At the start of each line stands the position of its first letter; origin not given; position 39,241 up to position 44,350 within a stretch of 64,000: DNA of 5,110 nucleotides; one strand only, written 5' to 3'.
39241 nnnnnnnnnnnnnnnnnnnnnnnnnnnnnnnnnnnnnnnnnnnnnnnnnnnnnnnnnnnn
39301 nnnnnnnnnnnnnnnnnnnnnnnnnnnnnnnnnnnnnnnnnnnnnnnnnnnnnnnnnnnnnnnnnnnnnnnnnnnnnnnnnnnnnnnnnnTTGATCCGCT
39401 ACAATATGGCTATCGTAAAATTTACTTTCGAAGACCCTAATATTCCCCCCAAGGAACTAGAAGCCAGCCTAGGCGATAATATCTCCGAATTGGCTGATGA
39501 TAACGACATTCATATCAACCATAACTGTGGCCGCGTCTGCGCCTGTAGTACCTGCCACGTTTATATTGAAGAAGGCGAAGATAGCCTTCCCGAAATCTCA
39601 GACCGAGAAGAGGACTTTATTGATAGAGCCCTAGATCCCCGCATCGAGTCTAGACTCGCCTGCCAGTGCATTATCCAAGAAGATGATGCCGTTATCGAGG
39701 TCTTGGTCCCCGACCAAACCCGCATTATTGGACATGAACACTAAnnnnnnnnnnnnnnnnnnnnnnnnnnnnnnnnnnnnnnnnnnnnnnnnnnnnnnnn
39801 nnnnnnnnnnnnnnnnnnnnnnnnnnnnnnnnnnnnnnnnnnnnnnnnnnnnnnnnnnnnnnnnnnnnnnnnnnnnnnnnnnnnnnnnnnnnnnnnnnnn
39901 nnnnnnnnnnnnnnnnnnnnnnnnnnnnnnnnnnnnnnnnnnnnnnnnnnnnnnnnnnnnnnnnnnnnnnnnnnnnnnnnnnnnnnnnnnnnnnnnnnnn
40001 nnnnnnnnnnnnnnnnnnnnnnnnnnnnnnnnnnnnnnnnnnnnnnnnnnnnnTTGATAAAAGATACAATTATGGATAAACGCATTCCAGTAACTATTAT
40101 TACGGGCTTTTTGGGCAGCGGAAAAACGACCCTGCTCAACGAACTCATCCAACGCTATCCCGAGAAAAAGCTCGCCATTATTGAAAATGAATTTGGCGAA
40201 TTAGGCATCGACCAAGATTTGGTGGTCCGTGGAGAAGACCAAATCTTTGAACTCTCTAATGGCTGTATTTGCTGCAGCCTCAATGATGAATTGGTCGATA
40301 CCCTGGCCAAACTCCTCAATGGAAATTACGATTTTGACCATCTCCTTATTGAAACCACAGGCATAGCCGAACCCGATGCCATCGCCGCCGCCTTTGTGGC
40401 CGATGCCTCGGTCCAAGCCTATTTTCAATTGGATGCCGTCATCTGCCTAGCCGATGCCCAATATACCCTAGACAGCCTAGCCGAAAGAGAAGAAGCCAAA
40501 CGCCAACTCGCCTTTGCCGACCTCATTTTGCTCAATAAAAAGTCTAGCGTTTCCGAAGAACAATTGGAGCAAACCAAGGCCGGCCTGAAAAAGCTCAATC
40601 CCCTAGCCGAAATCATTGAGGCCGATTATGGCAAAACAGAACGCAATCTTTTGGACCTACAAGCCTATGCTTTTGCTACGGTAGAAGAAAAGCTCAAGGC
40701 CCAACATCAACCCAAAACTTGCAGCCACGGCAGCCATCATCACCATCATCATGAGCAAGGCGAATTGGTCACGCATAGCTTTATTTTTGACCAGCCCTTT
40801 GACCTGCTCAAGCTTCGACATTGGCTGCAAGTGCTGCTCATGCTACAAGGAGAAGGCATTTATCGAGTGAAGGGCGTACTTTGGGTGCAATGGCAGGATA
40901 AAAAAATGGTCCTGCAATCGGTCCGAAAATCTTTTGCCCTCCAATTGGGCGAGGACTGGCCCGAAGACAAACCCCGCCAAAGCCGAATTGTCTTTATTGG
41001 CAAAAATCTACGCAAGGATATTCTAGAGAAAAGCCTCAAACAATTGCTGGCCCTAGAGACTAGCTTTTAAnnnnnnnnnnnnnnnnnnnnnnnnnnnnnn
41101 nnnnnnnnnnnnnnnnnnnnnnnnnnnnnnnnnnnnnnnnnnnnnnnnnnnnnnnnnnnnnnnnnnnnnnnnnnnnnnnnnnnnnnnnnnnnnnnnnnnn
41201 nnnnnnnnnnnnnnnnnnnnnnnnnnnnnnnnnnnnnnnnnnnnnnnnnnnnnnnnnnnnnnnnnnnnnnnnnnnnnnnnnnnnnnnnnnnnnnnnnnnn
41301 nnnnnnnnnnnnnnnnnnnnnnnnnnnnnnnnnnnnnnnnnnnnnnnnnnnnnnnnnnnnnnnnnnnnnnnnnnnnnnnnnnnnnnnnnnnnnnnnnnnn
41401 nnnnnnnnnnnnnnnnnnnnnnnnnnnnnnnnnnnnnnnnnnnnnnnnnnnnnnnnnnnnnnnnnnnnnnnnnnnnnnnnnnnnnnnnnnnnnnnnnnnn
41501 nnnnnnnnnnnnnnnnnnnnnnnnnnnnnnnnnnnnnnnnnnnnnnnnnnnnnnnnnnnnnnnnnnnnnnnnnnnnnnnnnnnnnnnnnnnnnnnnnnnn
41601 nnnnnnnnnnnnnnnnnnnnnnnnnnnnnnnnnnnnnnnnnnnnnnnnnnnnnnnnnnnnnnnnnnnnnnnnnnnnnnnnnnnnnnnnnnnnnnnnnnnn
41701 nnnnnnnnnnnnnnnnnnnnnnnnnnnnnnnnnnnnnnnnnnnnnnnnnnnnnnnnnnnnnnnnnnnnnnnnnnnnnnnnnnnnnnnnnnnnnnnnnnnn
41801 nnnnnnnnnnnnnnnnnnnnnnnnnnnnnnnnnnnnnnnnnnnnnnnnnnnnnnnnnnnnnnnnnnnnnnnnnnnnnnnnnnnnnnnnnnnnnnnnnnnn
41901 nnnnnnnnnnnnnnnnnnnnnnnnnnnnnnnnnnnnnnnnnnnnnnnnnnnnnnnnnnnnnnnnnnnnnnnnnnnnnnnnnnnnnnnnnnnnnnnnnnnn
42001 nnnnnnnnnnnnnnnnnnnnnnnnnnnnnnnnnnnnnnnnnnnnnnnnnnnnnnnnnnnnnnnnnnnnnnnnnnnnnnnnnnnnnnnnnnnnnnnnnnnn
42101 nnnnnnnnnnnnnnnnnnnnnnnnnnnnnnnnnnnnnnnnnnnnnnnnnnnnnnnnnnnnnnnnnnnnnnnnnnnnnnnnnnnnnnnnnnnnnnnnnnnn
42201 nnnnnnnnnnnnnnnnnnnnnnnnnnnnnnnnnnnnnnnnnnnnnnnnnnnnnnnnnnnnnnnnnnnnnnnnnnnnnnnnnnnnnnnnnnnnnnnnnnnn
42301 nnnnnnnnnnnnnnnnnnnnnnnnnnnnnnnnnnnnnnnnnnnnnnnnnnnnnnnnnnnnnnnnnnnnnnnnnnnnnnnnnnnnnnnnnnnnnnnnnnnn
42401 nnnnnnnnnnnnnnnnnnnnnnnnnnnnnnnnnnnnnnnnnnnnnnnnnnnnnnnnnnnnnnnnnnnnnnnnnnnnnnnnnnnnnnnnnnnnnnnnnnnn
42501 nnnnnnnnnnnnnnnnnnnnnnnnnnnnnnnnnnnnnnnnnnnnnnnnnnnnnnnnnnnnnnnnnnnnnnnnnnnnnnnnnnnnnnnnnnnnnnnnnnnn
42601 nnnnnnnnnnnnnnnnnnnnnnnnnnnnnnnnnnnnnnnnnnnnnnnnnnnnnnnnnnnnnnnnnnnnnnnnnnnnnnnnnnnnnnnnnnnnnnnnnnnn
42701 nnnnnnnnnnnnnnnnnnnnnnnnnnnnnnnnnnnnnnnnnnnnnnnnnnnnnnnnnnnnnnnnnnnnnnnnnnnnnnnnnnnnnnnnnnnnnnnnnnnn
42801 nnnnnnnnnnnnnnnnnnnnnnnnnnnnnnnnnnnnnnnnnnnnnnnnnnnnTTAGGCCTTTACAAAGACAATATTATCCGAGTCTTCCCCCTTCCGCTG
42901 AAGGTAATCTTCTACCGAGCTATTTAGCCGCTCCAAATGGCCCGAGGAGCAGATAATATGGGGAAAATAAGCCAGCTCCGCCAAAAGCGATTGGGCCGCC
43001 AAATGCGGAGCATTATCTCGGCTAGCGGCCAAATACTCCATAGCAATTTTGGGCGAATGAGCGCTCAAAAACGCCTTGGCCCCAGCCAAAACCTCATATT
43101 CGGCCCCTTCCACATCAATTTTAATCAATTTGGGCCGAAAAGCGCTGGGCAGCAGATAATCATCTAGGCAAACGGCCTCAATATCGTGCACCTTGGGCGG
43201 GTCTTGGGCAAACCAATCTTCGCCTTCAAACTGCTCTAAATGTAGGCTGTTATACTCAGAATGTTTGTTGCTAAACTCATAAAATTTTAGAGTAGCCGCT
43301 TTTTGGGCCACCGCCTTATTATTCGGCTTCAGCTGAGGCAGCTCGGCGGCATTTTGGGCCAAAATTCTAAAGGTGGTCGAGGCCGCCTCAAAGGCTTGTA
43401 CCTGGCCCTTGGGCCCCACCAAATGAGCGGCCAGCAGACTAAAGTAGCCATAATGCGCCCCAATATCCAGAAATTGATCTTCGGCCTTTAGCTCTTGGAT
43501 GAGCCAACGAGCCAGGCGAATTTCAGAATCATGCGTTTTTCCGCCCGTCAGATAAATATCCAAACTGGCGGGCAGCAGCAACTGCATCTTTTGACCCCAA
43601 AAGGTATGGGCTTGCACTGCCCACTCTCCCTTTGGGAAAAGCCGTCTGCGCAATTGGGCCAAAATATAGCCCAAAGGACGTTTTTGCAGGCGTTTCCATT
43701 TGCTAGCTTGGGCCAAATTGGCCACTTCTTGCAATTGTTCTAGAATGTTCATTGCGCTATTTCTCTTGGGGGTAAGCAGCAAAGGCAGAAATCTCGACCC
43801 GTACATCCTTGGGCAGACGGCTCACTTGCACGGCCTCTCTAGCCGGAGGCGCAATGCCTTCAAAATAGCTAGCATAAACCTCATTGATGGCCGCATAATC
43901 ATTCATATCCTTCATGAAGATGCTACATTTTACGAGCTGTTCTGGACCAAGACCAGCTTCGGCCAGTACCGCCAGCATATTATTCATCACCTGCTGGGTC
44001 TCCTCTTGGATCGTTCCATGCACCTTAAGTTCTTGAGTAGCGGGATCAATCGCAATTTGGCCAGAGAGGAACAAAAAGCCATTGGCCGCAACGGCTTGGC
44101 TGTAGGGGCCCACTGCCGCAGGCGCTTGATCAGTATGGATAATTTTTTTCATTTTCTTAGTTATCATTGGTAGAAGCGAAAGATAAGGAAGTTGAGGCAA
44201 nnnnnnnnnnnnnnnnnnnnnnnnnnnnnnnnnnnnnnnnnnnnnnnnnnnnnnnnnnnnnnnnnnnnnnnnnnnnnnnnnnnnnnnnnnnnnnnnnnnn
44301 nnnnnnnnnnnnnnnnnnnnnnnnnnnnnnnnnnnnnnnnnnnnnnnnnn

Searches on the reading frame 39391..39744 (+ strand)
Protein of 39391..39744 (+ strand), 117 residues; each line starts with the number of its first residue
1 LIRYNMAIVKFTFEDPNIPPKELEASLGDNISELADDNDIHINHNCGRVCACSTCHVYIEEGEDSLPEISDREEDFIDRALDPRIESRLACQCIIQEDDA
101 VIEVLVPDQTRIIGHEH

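Call 25: search_protein_families(library=pfam, proteins=[window:39391-39744:+], max_evalue=0.001)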
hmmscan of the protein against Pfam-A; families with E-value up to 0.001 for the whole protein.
window:39391-39744:+ (117 aa): 1 family
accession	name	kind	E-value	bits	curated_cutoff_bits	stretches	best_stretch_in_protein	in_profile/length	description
PF00111.32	Fer2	-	1.3e-10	41.5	21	1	20-95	7-76/77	2Fe-2S iron-sulfur cluster binding domain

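Call 81: find_encoding_contigs(protein=window:39391-39744:+, flank=10000, max_places=8)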
Protein window:39391-39744:+ (117 aa): no gene with exactly this product is on record in the collection.

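Call 82: find_encoding_contigs(protein=window:39406-39744:+, flank=10000, max_places=8)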
Protein window:39406-39744:+ (112 aa): 7 contigs read that carry it; 5 places shown.
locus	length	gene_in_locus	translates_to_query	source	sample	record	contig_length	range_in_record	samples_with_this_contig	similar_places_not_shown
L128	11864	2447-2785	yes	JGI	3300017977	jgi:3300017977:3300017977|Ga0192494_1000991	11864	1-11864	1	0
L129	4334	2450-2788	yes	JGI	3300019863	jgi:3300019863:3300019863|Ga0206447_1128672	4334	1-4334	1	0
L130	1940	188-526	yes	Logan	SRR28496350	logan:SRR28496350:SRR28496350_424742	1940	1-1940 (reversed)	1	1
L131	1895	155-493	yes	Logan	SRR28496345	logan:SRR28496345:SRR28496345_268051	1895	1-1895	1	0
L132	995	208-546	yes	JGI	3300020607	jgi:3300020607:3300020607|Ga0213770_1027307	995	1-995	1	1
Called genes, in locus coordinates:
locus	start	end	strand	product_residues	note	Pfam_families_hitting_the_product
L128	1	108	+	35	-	?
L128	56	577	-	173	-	-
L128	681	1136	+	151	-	-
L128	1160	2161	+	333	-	PF24827:AstE_AspA_cat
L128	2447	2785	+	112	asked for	PF00111:Fer2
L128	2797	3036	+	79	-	PF04384:Fe-S_assembly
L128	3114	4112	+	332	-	PF02492:cobW, PF07683:CobW_C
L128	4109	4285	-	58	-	-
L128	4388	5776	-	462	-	PF01546:Peptidase_M20, PF07687:M20_dimer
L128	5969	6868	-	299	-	PF05050:Methyltransf_21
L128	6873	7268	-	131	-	PF01042:Ribonuc_L-PSP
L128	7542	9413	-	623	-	PF17899:Peptidase_M61_N, PF05299:Peptidase_M61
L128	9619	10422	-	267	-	-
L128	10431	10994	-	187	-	-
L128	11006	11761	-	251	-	-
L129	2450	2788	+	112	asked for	PF00111:Fer2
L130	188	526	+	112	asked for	PF00111:Fer2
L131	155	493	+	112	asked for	PF00111:Fer2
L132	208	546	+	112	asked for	PF00111:Fer2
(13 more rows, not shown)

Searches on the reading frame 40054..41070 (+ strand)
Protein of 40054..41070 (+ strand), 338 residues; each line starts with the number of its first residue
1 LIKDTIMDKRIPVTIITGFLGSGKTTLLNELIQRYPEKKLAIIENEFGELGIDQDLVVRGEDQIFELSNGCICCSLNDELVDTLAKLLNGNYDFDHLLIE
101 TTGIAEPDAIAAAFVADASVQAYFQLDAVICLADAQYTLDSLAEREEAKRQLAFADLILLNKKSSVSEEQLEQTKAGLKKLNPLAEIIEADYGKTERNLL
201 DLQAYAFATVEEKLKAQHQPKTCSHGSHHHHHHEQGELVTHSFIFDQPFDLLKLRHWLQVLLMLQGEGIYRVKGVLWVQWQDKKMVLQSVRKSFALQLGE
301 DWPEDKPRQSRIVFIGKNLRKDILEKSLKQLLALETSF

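Call 25: search_protein_families(library=pfam, proteins=[window:40054-41070:+], max_evalue=0.001)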
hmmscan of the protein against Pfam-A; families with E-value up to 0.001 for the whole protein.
window:40054-41070:+ (338 aa): 3 families
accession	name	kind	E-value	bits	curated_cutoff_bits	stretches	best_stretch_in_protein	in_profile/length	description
PF02492.25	cobW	-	2.8e-53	180.6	20.7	1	12-188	1-179/180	CobW/HypB/UreG, nucleotide-binding domain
PF07683.19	CobW_C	-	4.4e-22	78.2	22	1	240-331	3-93/94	Cobalamin synthesis protein cobW C-terminal domain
PF13401.12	AAA_22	-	0.00051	20.8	27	0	13-61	7-33/130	AAA domain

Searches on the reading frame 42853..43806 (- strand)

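Call 25: search_protein_families(library=pfam, proteins=[window:42853-43806:-], max_evalue=0.001)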
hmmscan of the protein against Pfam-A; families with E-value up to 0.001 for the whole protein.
window:42853-43806:- (317 aa): 2 families
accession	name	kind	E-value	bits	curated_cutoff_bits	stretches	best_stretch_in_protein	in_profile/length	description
PF05050.19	Methyltransf_21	-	4.5e-15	56.6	22.7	1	114-260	1-150/173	Methyltransferase FkbM domain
PF05575.17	V_cholerae_RfbT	-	0.00027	20.8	27.9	1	94-251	65-218/286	Vibrio cholerae RfbT protein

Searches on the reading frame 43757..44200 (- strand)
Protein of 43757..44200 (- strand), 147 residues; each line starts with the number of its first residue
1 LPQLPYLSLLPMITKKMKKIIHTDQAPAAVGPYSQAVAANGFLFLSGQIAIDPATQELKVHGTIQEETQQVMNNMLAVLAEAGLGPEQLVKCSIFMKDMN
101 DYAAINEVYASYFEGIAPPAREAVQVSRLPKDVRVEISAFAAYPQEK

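Call 25: search_protein_families(library=pfam, proteins=[window:43757-44200:-], max_evalue=0.001)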
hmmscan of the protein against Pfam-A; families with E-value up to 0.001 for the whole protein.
window:43757-44200:- (147 aa): 1 family
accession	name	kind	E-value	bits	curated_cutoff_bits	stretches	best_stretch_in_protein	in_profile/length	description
PF01042.26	Ribonuc_L-PSP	-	7.1e-40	136.2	27.3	1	24-142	2-120/121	Endoribonuclease L-PSP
